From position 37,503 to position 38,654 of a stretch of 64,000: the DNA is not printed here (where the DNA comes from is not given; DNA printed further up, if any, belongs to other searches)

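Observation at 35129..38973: DnaB C-terminal-only ATPase co-operonic with a TPR/CsgG-like lipoprotein and an outer-membrane barrel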

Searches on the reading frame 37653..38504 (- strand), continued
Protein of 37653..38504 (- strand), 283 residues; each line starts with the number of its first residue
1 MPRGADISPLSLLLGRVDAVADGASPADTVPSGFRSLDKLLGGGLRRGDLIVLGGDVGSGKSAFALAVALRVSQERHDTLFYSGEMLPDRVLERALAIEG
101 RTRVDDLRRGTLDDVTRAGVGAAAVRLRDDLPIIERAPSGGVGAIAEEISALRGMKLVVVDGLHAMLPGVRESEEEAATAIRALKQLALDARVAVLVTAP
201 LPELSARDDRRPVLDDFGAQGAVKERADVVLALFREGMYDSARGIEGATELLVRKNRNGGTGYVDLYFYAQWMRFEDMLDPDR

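Call 23: find_related_loci(query=A3, collection=genome_contigs, flank=10000)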
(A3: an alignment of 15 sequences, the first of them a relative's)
Query A3 (290 aa) in genome_contigs; peptide patterns used: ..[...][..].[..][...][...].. (x = any residue, [..] = any of these).
599 stretches matched a pattern (row limit reached: there are more); 454 encode a relative of the query (tblastn E <= 1e-3); the best 80 are kept; 80 distinct loci.
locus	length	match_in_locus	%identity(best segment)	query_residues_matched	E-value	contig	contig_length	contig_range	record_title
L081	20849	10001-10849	71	13-290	7e-120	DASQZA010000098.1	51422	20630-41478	MAG TPA_asm: Gemmatimonas sp. isolate SMAG_U11079 k141_141331, whole genome shotgun sequence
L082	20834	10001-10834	60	11-287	4e-94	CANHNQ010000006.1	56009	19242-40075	MAG: Gemmatimonadetes bacterium isolate RE-23may17-307 genome assembly, contig: RE-23may17-C883, whole genome shotgun se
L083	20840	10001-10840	60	9-287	5e-94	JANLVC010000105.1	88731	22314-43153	MAG: Gemmatimonadota bacterium isolate OTE_21_metabat_209 OTE_21_k141_1883046, whole genome shotgun sequence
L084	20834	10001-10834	59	11-287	8e-94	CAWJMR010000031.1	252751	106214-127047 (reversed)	MAG: uncultured Gemmatimonadaceae bacterium isolate MFD02832.bin.1.173 genome assembly, contig: contig_4345, whole genom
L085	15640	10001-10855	58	4-287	3e-93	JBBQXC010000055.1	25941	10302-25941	MAG: Gemmatimonadales bacterium isolate Co_metawrap_2092 Cmw_2092_k141_5689714_length_25941_cov_9.9986, whole genome sho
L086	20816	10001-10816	59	18-288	2e-92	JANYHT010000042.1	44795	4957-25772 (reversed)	MAG: Gemmatimonadaceae bacterium isolate GL140_1_metabinner_9 GL140_1_k141_1998878, whole genome shotgun sequence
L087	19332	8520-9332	59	18-287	1e-91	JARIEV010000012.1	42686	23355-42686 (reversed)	MAG: Gemmatimonadota bacterium isolate AMD-out-agri-Mar20-bin2 AMD-salida-agr-C1132, whole genome shotgun sequence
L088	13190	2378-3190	59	18-287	3e-91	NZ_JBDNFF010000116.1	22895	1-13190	MAG: Gemmatimonas sp. isolate concoct.107.WLB k141_241935, whole genome shotgun sequence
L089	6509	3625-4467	58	12-287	4e-90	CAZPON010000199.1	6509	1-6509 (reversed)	MAG TPA_asm: uncultured Gemmatimonas sp. isolate SRP344714_co2_366 genome assembly, contig: NODE_31241_length_6509_cov_4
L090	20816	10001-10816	57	18-288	6e-88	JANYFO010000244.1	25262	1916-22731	MAG: Gemmatimonadaceae bacterium isolate 339R_metabinner_53_sub 339R_k141_677760, whole genome shotgun sequence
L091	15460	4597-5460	53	3-285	5e-87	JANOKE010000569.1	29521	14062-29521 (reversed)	MAG: Gemmatimonadaceae bacterium isolate VAR_48_concoct_361 VAR_48_k141_720921, whole genome shotgun sequence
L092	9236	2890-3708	56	18-286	1e-86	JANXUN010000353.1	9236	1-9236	MAG: Gemmatimonadaceae bacterium isolate 339R_metabat_76 339R_k141_1609479, whole genome shotgun sequence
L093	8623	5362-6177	57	18-288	8e-86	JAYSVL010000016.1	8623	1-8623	MAG: Gemmatimonadaceae bacterium isolate GFS_12818 GFS_12818_15, whole genome shotgun sequence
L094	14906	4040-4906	56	2-287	2e-84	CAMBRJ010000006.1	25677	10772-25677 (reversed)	MAG: Gemmatimonas phototrophica isolate MiH-16apr19-111 genome assembly, contig: MiH-16apr19-C3101, whole genome shotgun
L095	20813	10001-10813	59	18-287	8e-84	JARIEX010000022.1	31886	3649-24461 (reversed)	MAG: Gemmatimonadota bacterium isolate BENA-tail-Mar20 Bena-cola-Mar20-C644, whole genome shotgun sequence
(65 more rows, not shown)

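Call 26: search_solved_structures(query=window:37653-38504:-, max_evalue=0.00001, show_alignments=3)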
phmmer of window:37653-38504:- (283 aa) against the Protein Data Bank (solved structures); distinct sequences matched with E-value up to 0.00001: 17.
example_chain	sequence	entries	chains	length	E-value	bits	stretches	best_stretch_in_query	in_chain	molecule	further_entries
2vye_A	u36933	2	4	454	1.6e-26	96.5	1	29-277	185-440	REPLICATIVE DNA HELICASE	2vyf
2r6a_A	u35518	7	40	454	2e-26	96.2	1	29-277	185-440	Replicative helicase | Replicative DNA helicase DnaB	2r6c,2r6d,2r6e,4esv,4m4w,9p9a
6kza_A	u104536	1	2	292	5.9e-25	91.3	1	29-281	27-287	Replicative DNA helicase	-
2q6t_A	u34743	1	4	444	8.6e-25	90.8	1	22-278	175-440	DnaB replication fork helicase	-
6bbm_A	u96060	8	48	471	2.1e-24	89.5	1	29-281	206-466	Replicative DNA helicase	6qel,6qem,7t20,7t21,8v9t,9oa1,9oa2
7t22_A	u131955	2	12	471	2.1e-24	89.5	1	29-281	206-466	Replicative DNA helicase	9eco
4nmn_A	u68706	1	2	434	6.3e-24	88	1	30-277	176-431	Replicative DNA helicase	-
9dls_A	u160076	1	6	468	7.8e-24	87.7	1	29-281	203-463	Replicative DNA helicase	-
6t66_A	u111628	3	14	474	8e-24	87.6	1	29-281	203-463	Replicative DNA helicase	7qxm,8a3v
4a1f_A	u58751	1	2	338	1.5e-21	80.2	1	24-240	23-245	REPLICATIVE DNA HELICASE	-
4zc0_A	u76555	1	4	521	8e-21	77.8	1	23-240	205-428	Replicative DNA helicase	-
3cmu_A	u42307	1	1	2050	1.7e-19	73.4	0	22-99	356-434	Protein recA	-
3bh0_A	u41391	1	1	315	3.3e-17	66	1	27-276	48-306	DNAB-LIKE REPLICATIVE HELICASE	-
3bgw_A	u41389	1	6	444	9.5e-17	64.4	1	27-276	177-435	DNAB-Like Replicative Helicase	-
3cmt_A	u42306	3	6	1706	9.6e-17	64.4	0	22-99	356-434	Protein recA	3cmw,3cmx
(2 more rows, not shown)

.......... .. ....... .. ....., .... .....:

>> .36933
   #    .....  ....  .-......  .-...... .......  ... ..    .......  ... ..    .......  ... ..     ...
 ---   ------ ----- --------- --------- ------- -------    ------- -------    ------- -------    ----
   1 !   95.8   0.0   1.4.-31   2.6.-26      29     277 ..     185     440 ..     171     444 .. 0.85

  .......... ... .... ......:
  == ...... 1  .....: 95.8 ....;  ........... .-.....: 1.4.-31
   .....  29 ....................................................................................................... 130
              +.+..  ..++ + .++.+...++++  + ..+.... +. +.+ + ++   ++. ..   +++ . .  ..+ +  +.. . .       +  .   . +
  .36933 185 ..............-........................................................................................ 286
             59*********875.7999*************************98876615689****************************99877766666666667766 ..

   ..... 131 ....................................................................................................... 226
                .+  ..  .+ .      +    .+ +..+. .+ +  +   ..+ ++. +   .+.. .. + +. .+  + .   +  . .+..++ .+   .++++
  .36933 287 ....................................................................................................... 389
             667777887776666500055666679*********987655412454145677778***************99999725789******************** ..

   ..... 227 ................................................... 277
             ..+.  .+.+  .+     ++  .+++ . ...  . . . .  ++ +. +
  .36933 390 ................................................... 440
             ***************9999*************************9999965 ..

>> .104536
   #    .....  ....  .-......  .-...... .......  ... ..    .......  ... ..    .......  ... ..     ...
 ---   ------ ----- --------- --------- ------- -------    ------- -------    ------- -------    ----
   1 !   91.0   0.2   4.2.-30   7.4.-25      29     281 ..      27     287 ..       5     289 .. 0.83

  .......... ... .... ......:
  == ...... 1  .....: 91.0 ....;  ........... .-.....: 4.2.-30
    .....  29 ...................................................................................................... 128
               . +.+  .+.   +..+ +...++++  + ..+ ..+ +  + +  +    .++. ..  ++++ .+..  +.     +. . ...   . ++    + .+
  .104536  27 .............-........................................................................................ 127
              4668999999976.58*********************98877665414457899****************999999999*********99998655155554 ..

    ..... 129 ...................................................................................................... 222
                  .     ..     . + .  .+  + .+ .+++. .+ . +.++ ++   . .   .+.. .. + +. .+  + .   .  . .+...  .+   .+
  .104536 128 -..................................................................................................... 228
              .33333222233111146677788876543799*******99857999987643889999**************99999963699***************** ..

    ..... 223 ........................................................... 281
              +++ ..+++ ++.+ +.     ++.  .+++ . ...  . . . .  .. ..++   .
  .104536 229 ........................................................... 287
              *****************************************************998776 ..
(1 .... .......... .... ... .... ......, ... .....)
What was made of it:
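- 37653..38504 (-): 283-aa DnaB C-terminal-domain-only RecA-fold protein, starting at the DnaB linker region; Gemmatimonadales-specific DnaB paralogue. Best PDB matches are DnaB residues 185-440 at 1.6e-26 (call 26).
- Residue mapping to Bst DnaB comes from call 26.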

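Call 32: list_cluster_members(proteins=[P0286, P0296, P0298, P0263, P0283, P0278, P0279, P0287, P0289, P0290])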
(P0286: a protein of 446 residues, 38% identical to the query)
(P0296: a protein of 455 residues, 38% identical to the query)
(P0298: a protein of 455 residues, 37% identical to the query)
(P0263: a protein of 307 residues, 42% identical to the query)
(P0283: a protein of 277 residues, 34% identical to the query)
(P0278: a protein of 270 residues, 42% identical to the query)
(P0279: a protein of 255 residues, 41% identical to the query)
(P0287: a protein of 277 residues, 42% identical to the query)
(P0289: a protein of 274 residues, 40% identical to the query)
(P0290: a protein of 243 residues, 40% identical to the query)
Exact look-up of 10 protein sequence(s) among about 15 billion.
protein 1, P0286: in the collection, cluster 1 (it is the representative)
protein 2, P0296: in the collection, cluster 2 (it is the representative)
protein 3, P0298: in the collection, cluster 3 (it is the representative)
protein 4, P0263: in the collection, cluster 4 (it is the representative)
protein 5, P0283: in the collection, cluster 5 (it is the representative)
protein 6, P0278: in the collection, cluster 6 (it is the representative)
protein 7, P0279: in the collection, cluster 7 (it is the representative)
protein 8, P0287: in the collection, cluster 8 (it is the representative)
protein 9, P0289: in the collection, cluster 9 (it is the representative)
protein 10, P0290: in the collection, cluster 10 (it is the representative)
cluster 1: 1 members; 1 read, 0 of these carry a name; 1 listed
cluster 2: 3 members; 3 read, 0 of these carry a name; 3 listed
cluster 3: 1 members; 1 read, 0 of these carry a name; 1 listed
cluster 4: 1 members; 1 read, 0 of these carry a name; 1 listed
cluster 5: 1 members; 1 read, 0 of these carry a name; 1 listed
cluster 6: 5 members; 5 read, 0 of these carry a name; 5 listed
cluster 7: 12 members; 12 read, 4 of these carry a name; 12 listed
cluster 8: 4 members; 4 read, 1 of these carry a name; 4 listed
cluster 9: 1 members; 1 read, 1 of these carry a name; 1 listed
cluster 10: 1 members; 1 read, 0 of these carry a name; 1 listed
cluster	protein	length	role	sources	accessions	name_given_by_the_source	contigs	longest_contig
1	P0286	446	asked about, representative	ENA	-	-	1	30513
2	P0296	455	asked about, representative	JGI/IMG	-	-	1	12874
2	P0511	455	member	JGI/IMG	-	-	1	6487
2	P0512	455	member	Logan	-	-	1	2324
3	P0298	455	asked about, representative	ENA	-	-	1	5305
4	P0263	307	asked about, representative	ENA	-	-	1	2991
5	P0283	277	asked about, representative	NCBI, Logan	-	-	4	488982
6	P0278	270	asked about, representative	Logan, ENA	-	-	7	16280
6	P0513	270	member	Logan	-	-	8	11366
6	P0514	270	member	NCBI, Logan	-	-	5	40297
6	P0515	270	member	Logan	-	-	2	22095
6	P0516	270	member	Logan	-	-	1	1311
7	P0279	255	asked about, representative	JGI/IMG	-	-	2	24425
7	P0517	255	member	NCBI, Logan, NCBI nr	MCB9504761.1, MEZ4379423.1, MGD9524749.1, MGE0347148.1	MAG: DnaB-like helicase C-terminal domain-containing protein [Gemmatimonadales bacterium] | AAA family ATPase [Gemmatimonadales bacterium]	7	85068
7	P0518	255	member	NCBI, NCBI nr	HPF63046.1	MAG TPA: DnaB-like helicase C-terminal domain-containing protein [Gemmatimonadales ... | DnaB-like helicase C-terminal domain-containing protein [Gemmatimonadales bacterium]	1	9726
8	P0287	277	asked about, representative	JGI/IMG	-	replicative DNA helicase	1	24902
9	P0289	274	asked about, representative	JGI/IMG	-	replicative DNA helicase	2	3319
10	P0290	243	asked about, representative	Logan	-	-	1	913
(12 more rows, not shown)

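Call 38: find_related_loci(query=A6, collection=genome_contigs, flank=10000)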
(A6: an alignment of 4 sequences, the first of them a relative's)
Query A6 (277 aa) in genome_contigs; peptide patterns used: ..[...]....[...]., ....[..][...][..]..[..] (x = any residue, [..] = any of these).
135 stretches matched a pattern; 111 encode a relative of the query (tblastn E <= 1e-3); the best 80 are kept; 80 distinct loci.
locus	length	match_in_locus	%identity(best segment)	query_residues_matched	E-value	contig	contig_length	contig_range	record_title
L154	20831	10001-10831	100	1-277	2e-178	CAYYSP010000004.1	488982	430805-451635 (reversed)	MAG TPA_asm: uncultured Gemmatimonadaceae bacterium isolate SRP344714_co2_405 genome assembly, contig: NODE_12_length_48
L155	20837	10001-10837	39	1-276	2e-51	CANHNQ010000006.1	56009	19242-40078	MAG: Gemmatimonadetes bacterium isolate RE-23may17-307 genome assembly, contig: RE-23may17-C883, whole genome shotgun se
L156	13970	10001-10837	38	1-276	2e-50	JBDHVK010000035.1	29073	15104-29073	MAG: Gemmatimonas sp. isolate AS-MICRO-3CA.212 NODE_6508_length_29073_cov_14.378178, whole genome shotgun sequence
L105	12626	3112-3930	41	6-275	4e-50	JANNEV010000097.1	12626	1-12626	MAG: Gemmatimonadaceae bacterium isolate OTE_75_metabat_363 OTE_75_k141_3986898, whole genome shotgun sequence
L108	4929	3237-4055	41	6-275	2e-49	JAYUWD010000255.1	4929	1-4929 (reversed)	MAG: Gemmatimonadaceae bacterium isolate GL124_UP_concoct_69 GL124_UP_concoct_69_254, whole genome shotgun sequence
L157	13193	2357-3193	38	1-276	6e-49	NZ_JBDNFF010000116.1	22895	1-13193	MAG: Gemmatimonas sp. isolate concoct.107.WLB k141_241935, whole genome shotgun sequence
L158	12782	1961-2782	38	6-275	2e-47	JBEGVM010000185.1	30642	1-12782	MAG: Gemmatimonadota bacterium isolate riogrande_2019_sw_WHONDRS-S19S_0066_B_bin.157 scaffold_2158791, whole genome shot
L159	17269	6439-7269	40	7-275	5e-47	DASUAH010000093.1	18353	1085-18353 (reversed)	MAG TPA_asm: Gemmatimonadales bacterium isolate SMAG_U2490 k141_471659, whole genome shotgun sequence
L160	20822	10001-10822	38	5-275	2e-45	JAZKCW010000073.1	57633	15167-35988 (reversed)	MAG: Gemmatimonadota bacterium isolate DC_HB_01_SPN181219-bin012_1 DCHB01SPN_B012_1_000000000073, whole genome shotgun s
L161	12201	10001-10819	36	13-275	2e-45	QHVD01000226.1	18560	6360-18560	MAG: Gemmatimonadetes bacterium isolate AG12 14_0903_13_40cm_scaffold_6667_curated, whole genome shotgun sequence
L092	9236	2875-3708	35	3-274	4e-45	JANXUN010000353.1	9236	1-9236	MAG: Gemmatimonadaceae bacterium isolate 339R_metabat_76 339R_k141_1609479, whole genome shotgun sequence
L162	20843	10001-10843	36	1-275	1e-44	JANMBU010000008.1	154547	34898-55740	MAG: Gemmatimonadaceae bacterium isolate OTE_1_metabat_259 OTE_1_k141_2980151, whole genome shotgun sequence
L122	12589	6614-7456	36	1-275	2e-44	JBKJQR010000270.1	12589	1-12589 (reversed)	MAG: Gemmatimonadaceae bacterium isolate ant_bin.504 k117_4163160, whole genome shotgun sequence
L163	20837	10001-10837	36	1-276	2e-44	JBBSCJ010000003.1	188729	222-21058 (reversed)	MAG: Gemmatimonadales bacterium isolate metawrap_la6_16 metawrap_la6_16_K_240758_L_188729_cov_37.7063, whole genome shot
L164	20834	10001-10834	38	1-275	5e-44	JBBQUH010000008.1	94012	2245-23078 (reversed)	MAG: Gemmatimonadales bacterium isolate Co_metawrap_1896 Cmw_1896_k141_5353736_length_94012_cov_26.0000, whole genome sh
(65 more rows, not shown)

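Call 45: search_protein_families(library=padloc, proteins=[window:37653-38504:-], max_evalue=0.01)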
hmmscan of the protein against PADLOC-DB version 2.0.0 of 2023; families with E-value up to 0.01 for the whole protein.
window:37653-38504:- (283 aa): 3 families
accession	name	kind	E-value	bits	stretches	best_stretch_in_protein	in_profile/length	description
PDLC00914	TRIP13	-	1.6e-05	22.5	1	44-77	67-100/302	TRIP13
PDLC04140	mad8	-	0.0043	14.6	0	46-89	25-68/314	mads_8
PDLC02778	SspC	-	0.007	12.1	0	54-78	49-73/1053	SspC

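Call 46: search_protein_families(library=phrogs, proteins=[window:37653-38504:-], max_evalue=0.01)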
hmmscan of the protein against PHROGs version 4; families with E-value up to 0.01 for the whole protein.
window:37653-38504:- (283 aa): 9 families
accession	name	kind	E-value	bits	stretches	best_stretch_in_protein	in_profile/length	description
phrog_19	-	DNA, RNA and nucleotide metabolism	1.9e-40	140.4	1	22-278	327-581/621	DnaB-like replicative helicase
phrog_243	-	DNA, RNA and nucleotide metabolism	2.8e-26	93.1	1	24-278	12-268/273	DnaB-like replicative helicase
phrog_239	-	DNA, RNA and nucleotide metabolism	9.8e-25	88.6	1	27-277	336-598/801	DNA primase/helicase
phrog_11530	-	unknown function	2.1e-15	58.1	1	155-269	33-149/184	-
phrog_8337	-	DNA, RNA and nucleotide metabolism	4.6e-06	27.2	1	22-98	42-120/273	DNA repair protein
phrog_97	-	other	7.8e-06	26.3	1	23-73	43-98/506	UvsX-like recombinase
phrog_26214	-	unknown function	4.3e-05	23.3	1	36-95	43-101/420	-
phrog_19347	-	unknown function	0.00039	21.7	0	245-278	46-79/79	-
phrog_5482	-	unknown function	0.00068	19.5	0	47-94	50-99/341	-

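Call 52: find_related_loci(query=A7, collection=genome_contigs, flank=8000)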
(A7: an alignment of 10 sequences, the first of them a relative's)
Query A7 (360 aa) in genome_contigs; peptide patterns used: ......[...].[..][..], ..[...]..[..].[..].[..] (x = any residue, [..] = any of these).
260 stretches matched a pattern; 204 encode a relative of the query (tblastn E <= 1e-3); the best 80 are kept; 80 distinct loci.
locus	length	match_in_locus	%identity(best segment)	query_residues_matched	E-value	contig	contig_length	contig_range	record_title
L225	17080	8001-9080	100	1-360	0e+0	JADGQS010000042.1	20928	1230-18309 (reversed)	MAG: Gemmatimonadaceae bacterium isolate Chersky.15_25 contig-100_1143, whole genome shotgun sequence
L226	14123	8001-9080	95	1-360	0e+0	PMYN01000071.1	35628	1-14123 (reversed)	MAG: Gemmatimonadetes bacterium isolate fen_1231 73.20110800_E2D.66_contig_12355, whole genome shotgun sequence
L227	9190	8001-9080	91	1-360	0e+0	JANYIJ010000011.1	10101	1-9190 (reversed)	MAG: Gemmatimonadetes bacterium isolate GL140_2_metabinner_43 GL140_2_k141_1361618, whole genome shotgun sequence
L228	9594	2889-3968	85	1-360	0e+0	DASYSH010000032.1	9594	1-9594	MAG TPA_asm: Gemmatimonadaceae bacterium isolate SMAG_U4533 k141_389826, whole genome shotgun sequence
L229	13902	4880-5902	79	21-360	4e-179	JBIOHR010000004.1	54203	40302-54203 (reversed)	MAG: Gemmatimonadales bacterium isolate GcA5-15 k141_577733_length_54203_cov_26.3349, whole genome shotgun sequence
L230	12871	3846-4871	77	21-360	5e-174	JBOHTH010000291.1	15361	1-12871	MAG: Gemmatimonadaceae bacterium isolate TC-S_metawrap_bin.232 k127_3897920, whole genome shotgun sequence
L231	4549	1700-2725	68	21-360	2e-162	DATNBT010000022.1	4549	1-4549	MAG TPA_asm: Vicinamibacterales bacterium isolate SMAG_U11195 k141_19197, whole genome shotgun sequence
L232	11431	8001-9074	62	1-360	8e-143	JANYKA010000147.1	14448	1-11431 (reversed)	MAG: Gemmatimonadetes bacterium isolate GL140_4_metabinner_96_sub GL140_4_k141_726444, whole genome shotgun sequence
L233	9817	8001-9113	59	1-360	7e-143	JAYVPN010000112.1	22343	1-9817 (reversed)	MAG: Gemmatimonadota bacterium isolate GL72_DN_metabinner_28_sub GL72_DN_metabinner_28_sub_111, whole genome shotgun seq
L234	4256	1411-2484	61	1-360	2e-142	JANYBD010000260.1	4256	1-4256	MAG: Gemmatimonadetes bacterium isolate GL140_5_metabat_472_sub GL140_5_k141_3439974, whole genome shotgun sequence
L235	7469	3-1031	60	18-360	5e-136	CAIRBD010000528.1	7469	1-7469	MAG: uncultured Gemmatimonadetes bacterium isolate Kiruna2_bin-1709 genome assembly, contig: bin-1709:528/848, whole gen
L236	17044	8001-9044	59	20-360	6e-134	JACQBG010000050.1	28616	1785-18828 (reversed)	MAG: Gemmatimonadetes bacterium isolate NC_groundwater_936_Pr1_S-0.2um_70_28 Montesol18-Sp2_coassembly_scaffold_1195363,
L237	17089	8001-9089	61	1-360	4e-133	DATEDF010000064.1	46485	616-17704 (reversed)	MAG TPA_asm: Gemmatimonadaceae bacterium isolate SMAG_U8291 k141_2941200, whole genome shotgun sequence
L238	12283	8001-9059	56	1-354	1e-128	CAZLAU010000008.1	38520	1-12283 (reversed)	MAG TPA_asm: uncultured Gemmatimonas sp. isolate SRP237561_co1_321 genome assembly, contig: NODE_1465_length_38520_cov_1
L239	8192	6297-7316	56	21-360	2e-126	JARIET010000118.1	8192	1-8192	MAG: Gemmatimonadota bacterium isolate AMD20m-Sep20 AMD-20m-Sep20-C8339, whole genome shotgun sequence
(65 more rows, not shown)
